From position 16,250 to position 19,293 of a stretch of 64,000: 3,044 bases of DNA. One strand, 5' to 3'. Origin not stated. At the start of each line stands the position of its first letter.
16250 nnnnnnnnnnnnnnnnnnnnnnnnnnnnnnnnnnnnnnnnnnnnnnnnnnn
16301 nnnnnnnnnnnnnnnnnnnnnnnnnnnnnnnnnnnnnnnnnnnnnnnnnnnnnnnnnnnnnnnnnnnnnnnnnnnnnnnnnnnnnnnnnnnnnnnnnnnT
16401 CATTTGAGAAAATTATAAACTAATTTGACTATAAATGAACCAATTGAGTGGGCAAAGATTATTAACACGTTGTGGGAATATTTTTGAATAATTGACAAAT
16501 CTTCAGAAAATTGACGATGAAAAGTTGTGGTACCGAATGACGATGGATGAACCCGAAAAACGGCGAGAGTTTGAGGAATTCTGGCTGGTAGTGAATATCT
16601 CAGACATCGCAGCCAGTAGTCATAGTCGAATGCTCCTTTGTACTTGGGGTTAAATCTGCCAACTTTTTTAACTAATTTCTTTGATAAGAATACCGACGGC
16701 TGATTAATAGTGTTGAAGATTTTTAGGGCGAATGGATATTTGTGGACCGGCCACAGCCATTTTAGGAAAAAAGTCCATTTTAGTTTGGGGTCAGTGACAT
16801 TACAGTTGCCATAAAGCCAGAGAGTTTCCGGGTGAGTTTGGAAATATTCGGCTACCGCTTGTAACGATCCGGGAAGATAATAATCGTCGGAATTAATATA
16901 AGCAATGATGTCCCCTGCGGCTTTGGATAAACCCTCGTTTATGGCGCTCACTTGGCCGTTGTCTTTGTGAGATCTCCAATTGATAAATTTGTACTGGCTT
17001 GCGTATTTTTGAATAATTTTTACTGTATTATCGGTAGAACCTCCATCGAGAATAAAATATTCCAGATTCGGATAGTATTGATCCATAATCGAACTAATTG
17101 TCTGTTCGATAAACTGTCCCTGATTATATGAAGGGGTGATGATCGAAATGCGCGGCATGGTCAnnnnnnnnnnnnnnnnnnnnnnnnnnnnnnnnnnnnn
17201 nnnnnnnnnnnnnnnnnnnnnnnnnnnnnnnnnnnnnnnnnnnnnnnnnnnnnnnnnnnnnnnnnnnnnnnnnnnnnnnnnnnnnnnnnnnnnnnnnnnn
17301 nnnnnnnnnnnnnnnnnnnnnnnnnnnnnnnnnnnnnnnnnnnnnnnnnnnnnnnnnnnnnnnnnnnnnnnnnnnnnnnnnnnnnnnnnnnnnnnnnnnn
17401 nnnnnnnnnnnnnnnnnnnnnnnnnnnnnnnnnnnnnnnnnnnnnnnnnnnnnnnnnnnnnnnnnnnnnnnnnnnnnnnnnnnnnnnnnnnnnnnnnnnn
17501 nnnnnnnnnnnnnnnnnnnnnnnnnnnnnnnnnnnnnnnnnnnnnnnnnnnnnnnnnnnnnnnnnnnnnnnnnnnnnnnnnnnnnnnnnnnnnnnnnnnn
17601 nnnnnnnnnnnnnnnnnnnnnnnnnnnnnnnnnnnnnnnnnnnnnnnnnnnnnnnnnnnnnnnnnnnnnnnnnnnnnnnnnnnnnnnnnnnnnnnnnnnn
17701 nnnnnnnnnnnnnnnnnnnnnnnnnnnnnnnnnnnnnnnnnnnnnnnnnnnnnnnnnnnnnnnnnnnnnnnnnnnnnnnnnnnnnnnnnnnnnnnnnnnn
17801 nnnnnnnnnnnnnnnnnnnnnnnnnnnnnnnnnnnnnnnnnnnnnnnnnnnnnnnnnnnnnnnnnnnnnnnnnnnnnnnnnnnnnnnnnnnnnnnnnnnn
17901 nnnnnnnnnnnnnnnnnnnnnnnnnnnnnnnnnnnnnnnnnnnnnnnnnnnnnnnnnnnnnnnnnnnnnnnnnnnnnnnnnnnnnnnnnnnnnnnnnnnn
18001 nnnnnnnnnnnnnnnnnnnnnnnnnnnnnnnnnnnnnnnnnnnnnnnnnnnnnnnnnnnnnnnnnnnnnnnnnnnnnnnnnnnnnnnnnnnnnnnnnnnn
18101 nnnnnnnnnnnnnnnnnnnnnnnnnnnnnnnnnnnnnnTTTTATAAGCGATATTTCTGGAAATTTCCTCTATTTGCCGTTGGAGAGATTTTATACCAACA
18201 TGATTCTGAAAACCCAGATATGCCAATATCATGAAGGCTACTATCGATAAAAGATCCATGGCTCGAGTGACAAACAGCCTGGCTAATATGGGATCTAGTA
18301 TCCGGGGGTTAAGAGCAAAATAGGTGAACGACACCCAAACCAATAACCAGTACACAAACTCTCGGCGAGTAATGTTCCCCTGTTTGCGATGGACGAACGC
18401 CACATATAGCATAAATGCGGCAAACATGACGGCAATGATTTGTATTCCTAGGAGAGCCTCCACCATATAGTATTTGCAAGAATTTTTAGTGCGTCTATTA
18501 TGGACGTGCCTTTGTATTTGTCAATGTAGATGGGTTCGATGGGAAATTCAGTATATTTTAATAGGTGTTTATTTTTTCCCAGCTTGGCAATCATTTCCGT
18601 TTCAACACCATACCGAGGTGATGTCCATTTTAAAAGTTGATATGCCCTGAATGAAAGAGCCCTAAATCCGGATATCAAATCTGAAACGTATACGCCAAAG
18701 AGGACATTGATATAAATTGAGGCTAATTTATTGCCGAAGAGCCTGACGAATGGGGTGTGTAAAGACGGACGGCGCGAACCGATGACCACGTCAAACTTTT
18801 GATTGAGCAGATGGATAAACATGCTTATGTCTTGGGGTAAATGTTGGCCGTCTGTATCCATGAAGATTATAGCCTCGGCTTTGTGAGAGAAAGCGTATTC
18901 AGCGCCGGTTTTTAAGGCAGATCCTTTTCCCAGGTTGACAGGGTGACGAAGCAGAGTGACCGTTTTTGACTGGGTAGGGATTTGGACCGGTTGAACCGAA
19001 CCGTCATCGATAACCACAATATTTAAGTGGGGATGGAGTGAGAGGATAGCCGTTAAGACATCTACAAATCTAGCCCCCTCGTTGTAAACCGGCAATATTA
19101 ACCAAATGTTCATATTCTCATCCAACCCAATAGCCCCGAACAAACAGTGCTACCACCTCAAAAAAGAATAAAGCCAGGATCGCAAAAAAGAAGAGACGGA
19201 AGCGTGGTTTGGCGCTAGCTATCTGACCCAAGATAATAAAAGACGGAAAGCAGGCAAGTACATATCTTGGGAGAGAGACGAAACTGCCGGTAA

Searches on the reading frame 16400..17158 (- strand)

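Call 7: search_protein_families(library=pfam, proteins=[window:16400-17158:-], max_evalue=0.001)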
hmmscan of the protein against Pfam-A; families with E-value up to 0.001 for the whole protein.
window:16400-17158:- (252 aa): 3 families
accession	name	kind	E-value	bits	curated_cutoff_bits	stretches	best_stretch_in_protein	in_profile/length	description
PF00535.33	Glycos_transf_2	-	6.1e-30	104.8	23.3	1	5-113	1-110/168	Glycosyl transferase family 2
PF10111.15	Glyco_tranf_2_2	-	1.8e-13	51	27.3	1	9-223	5-237/276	Glycosyltransferase like family 2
PF13641.12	Glyco_tranf_2_3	-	6e-12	46.5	27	1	2-109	1-114/230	Glycosyltransferase like family 2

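Call 47: search_protein_families(library=ncbifam, proteins=[window:16400-17158:-], max_evalue=1e-8)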
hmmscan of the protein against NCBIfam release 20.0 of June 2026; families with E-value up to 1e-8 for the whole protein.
window:16400-17158:- (252 aa): 11 families
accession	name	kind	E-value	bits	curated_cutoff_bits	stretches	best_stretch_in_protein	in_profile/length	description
NF047683.1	TeichurnBiosyTuaG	equivalog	3e-22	79.5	400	1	2-207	6-209/252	teichuronic acid biosynthesis protein TuaG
NF007482.0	PRK10073.1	equivalog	4.3e-19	68.7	423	1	2-97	6-101/334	glycosyltransferase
TIGR03937.1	PgaC_IcaA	equivalog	1.7e-16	60.2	422.3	1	2-120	45-164/407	poly-beta-1,6-N-acetyl-D-glucosamine synthase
NF053739.1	GlytfEpsEBac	equivalog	4.7e-15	55.3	450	1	2-111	1-112/265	glycosyltransferase EpsE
NF050050.1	ProtGlycPglI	equivalog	2.7e-13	50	500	1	1-121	1-121/306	GalNAc(5)-diNAcBac-PP-undecaprenol beta-1,3-glucosyltransferase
NF007453.0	PRK10018.1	equivalog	7.4e-13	48.8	382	1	2-227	6-232/280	colanic acid biosynthesis glycosyltransferase WcaA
TIGR04017.1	WcaA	equivalog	1.9e-12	47.3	495.75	1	2-227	5-231/279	colanic acid biosynthesis glycosyltransferase WcaA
TIGR04283.1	glyco_like_mftF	equivalog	1.3e-11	44.5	182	1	4-181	1-165/221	TIGR04283 family arsenosugar biosynthesis glycosyltransferase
NF038299.1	EPS_HpsN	equivalog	7.8e-11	41.5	425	1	2-112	1-112/317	hormogonium polysaccharide biosynthesis glycosyltransferase HpsN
TIGR03111.1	glyc2_xrt_Gpos1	hypoth_equivalog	1.1e-10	40.9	363.95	1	1-118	48-168/439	TIGR03111 family XrtG-associated glycosyltransferase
NF041875.1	EPS_EpsD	equivalog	3.2e-09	36.6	370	1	4-112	1-110/325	exopolysaccharide biosynthesis glycosyltransferase EpsD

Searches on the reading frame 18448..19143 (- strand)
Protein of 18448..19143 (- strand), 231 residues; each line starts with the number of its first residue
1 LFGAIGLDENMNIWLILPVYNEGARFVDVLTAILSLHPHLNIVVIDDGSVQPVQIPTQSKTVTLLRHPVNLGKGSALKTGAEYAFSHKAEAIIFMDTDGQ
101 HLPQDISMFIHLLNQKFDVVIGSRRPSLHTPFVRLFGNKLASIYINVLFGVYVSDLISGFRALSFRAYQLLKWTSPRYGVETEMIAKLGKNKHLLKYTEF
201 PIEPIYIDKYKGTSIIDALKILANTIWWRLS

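Call 4: search_protein_families(library=pfam, proteins=[window:18448-19143:-], max_evalue=0.001)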
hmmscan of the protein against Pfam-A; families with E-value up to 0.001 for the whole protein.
window:18448-19143:- (231 aa): 1 family
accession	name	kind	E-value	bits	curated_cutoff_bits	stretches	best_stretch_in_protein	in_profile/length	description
PF00535.33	Glycos_transf_2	-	1.6e-19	70.9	23.3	1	15-165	2-161/168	Glycosyl transferase family 2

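Call 5: search_protein_families(library=ncbifam, proteins=[window:18448-19143:-], max_evalue=0.001)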
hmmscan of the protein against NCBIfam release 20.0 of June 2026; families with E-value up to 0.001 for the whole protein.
window:18448-19143:- (231 aa): 10 families
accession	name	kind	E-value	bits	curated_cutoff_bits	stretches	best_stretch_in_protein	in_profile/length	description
NF058614.1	PPMAGASynPpgS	equivalog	2.8e-28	98.9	370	1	13-226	2-220/226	polyprenyl-phospho-N-acetylgalactosaminyl synthase PpgS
TIGR04182.1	glyco_TIGR04182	equivalog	7.1e-17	61.7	325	1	15-196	4-184/293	S-layer glycoprotein N-glycosyltransferase AglJ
NF047588.1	GlcsyltransPgfSStrep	equivalog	1.6e-12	47.3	500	1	11-171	1-167/308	glycosyltransferase PgfS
TIGR03965.1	mycofact_glyco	equivalog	4.8e-09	35.6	280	1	8-100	71-166/467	mycofactocin biosynthesis glycosyltransferase MftF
NF041391.1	DPhHxTase_Halo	equivalog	5.2e-09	35.4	375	1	19-187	3-168/213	dolichyl-phosphate hexose transferase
TIGR03937.1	PgaC_IcaA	equivalog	3.4e-08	32.9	422.3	1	8-100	42-137/407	poly-beta-1,6-N-acetyl-D-glucosamine synthase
NF007986.1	PRK10714.1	equivalog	3.1e-06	26.5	529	1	13-149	8-150/316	undecaprenyl-phosphate 4-deoxy-4-formamido-L-arabinose transferase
TIGR01556.1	rhamnosyltran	subfamily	3.6e-05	23.1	200.55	1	38-122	20-109/281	rhamnosyltransferase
NF041875.1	EPS_EpsD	equivalog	4.2e-05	23.1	370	1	16-126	4-118/325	exopolysaccharide biosynthesis glycosyltransferase EpsD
TIGR04283.1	glyco_like_mftF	equivalog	8.2e-05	22.3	182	1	15-107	3-90/221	TIGR04283 family arsenosugar biosynthesis glycosyltransferase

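Call 66: search_solved_structures(query=window:18448-19113:-, max_evalue=0.000001)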
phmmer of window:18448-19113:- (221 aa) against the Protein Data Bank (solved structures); distinct sequences matched with E-value up to 0.000001: 0.
